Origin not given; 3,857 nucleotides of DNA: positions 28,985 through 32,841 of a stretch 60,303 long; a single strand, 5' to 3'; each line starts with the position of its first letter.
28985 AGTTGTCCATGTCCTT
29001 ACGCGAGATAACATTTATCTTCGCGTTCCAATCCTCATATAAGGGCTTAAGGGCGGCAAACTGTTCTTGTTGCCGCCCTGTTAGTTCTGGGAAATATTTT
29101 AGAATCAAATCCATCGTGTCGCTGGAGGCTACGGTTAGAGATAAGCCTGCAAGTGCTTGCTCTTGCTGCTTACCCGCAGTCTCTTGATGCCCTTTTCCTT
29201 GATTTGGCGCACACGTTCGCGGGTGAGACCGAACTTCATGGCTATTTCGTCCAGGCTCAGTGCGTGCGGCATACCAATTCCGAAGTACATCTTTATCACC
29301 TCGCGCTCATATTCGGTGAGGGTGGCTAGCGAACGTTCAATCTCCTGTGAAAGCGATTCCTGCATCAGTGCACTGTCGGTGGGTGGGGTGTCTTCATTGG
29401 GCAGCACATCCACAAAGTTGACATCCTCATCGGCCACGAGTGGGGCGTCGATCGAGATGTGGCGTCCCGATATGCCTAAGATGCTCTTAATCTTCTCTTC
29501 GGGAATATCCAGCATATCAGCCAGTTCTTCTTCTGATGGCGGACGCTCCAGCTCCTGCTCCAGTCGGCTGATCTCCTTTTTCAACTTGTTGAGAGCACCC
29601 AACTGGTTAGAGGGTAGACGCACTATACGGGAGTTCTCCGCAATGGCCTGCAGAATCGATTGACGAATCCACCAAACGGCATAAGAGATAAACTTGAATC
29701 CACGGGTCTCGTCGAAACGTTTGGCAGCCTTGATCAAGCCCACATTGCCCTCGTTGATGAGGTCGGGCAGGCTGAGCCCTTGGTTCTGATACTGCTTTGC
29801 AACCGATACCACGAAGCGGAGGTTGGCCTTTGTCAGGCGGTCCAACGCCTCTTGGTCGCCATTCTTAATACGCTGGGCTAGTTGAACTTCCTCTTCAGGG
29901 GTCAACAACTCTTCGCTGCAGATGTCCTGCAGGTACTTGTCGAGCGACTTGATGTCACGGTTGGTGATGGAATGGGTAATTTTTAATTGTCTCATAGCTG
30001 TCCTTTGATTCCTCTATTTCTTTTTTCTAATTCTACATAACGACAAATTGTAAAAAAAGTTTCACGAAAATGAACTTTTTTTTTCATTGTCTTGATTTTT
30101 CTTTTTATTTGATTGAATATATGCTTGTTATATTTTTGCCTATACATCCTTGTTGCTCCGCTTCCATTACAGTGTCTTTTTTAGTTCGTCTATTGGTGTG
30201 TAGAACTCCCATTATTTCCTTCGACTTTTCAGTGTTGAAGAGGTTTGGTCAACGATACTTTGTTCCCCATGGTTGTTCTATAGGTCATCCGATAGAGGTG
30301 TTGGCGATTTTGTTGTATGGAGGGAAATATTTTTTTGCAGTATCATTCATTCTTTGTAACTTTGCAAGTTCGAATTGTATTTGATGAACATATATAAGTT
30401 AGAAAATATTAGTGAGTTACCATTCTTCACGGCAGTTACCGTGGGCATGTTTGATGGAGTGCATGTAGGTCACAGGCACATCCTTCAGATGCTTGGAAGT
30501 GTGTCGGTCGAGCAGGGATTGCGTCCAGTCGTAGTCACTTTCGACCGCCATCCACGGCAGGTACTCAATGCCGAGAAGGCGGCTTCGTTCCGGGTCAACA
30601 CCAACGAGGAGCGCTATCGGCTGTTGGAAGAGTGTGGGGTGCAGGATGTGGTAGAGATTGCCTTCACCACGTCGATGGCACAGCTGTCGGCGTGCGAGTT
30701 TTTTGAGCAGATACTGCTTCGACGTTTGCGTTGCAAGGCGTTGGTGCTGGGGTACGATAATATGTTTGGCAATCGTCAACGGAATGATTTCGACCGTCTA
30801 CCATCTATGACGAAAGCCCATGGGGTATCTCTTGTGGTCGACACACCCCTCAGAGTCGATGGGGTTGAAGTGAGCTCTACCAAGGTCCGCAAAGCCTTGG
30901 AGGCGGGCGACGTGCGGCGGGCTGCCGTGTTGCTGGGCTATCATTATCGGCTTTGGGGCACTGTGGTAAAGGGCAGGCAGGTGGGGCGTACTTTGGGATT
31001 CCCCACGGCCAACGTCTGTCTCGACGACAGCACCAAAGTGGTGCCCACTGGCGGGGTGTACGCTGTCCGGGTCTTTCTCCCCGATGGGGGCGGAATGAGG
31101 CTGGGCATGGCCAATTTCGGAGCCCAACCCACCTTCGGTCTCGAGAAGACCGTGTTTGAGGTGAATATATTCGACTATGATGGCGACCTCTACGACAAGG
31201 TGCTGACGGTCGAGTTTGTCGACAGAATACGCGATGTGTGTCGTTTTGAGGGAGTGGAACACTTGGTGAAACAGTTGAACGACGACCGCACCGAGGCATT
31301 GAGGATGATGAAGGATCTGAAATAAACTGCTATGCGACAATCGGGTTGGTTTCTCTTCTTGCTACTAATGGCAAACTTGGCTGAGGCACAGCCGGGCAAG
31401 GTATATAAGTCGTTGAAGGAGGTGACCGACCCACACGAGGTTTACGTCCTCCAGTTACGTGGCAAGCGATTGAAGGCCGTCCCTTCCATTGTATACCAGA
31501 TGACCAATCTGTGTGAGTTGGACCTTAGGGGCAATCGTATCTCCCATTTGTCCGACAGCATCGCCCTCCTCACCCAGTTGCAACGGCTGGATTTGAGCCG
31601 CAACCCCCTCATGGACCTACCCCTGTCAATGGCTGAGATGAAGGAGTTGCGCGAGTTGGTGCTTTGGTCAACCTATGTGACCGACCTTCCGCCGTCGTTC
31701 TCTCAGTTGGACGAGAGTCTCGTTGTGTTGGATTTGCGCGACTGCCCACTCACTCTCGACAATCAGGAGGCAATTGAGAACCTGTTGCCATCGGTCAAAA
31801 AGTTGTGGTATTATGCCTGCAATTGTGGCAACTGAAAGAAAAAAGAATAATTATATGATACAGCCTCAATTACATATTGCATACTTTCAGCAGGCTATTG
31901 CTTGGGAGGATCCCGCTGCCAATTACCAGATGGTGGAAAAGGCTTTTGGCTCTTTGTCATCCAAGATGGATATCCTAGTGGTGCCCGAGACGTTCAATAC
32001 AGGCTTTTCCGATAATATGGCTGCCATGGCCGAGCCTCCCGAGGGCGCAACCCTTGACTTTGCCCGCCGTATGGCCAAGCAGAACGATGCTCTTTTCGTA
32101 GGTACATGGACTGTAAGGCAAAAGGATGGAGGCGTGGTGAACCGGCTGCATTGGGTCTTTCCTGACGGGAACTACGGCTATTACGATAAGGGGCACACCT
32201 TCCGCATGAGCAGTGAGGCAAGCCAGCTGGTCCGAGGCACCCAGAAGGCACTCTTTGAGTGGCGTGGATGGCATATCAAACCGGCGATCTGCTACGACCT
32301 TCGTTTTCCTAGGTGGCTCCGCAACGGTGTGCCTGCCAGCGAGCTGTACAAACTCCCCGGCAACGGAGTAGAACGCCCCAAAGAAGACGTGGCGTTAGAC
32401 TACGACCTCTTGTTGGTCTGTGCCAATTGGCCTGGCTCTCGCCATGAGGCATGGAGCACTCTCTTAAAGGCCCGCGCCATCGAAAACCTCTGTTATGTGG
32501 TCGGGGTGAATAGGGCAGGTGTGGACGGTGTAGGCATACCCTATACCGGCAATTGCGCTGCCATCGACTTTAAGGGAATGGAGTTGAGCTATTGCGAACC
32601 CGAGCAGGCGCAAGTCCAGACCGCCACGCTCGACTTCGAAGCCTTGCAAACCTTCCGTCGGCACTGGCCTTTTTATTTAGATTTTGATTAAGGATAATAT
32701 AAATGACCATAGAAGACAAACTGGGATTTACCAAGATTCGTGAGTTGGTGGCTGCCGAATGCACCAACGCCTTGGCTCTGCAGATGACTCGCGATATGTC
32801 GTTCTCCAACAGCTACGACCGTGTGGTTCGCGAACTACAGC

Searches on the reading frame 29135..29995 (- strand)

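Call 66: search_protein_families(library=pfam, proteins=[window:29135-29995:-], max_evalue=0.00001)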
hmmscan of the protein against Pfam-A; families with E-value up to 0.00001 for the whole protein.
window:29135-29995:- (286 aa): 4 families
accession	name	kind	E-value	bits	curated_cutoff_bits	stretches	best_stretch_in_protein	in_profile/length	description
PF04542.20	Sigma70_r2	-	2.6e-18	66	24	1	56-123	3-70/71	Sigma-70 region 2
PF04545.22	Sigma70_r4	-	1.1e-17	63.7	24.1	1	223-274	2-49/50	Sigma-70, region 4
PF04539.22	Sigma70_r3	-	4.5e-17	62.4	25.3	1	135-202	3-71/78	Sigma-70 region 3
PF00140.25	Sigma70_r1_2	-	2.6e-11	43.7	22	1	17-49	2-34/34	Sigma-70 factor, region 1.2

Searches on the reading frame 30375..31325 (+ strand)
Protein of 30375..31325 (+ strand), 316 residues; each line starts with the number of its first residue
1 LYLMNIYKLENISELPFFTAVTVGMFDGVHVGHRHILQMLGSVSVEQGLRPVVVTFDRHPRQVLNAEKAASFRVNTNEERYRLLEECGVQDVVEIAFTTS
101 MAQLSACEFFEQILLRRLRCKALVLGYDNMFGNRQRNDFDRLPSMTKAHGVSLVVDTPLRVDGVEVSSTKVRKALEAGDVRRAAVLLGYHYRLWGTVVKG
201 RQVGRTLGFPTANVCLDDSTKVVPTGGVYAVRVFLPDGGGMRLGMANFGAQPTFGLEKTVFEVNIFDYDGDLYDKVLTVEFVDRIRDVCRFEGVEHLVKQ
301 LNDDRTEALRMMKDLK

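Call 67: search_protein_families(library=pfam, proteins=[window:30375-31325:+], max_evalue=0.00001)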
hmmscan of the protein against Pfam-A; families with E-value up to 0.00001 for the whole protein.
window:30375-31325:+ (316 aa): 3 families
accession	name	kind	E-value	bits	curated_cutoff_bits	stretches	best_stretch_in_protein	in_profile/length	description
PF06574.18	FAD_syn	-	3.2e-40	137.9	27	1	19-170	8-158/158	FAD synthetase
PF01687.23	Flavokinase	-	4.1e-35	121.1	19.6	1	187-311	1-123/124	Riboflavin kinase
PF01467.32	CTP_transf_like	-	1e-09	39.1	21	1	21-173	1-132/133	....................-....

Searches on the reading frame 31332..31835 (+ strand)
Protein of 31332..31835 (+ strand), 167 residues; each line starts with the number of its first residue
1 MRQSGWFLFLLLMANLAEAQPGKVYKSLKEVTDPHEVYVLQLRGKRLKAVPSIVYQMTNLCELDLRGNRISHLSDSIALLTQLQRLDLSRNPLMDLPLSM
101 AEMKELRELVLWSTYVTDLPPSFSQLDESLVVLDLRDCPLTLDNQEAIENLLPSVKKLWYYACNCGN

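Call 67: search_protein_families(library=pfam, proteins=[window:31332-31835:+], max_evalue=0.00001)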
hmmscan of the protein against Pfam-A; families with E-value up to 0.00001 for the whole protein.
window:31332-31835:+ (167 aa): 4 families
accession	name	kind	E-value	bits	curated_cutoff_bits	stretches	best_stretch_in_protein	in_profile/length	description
PF13855.12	LRR_8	-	8.5e-14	51.5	27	1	37-93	3-61/61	Leucine rich repeat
PF12799.13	LRR_4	-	2.4e-12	47.1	27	0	58-97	1-41/44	Leucine Rich repeats (2 copies)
PF00560.39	LRR_1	-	3.5e-09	35.4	20.6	0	82-98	1-18/23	Leucine Rich Repeat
PF23598.1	LRR_14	-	5.9e-08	32.3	40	1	27-118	39-128/353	Leucine-rich repeat region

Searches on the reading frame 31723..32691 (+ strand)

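Call 67: search_protein_families(library=pfam, proteins=[window:31723-32691:+], max_evalue=0.00001)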
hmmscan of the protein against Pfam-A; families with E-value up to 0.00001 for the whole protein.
window:31723-32691:+ (322 aa): 1 family
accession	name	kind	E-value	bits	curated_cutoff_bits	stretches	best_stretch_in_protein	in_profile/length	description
PF00795.27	CN_hydrolase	-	7.7e-29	101.2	23.2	1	52-313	2-256/256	Carbon-nitrogen hydrolase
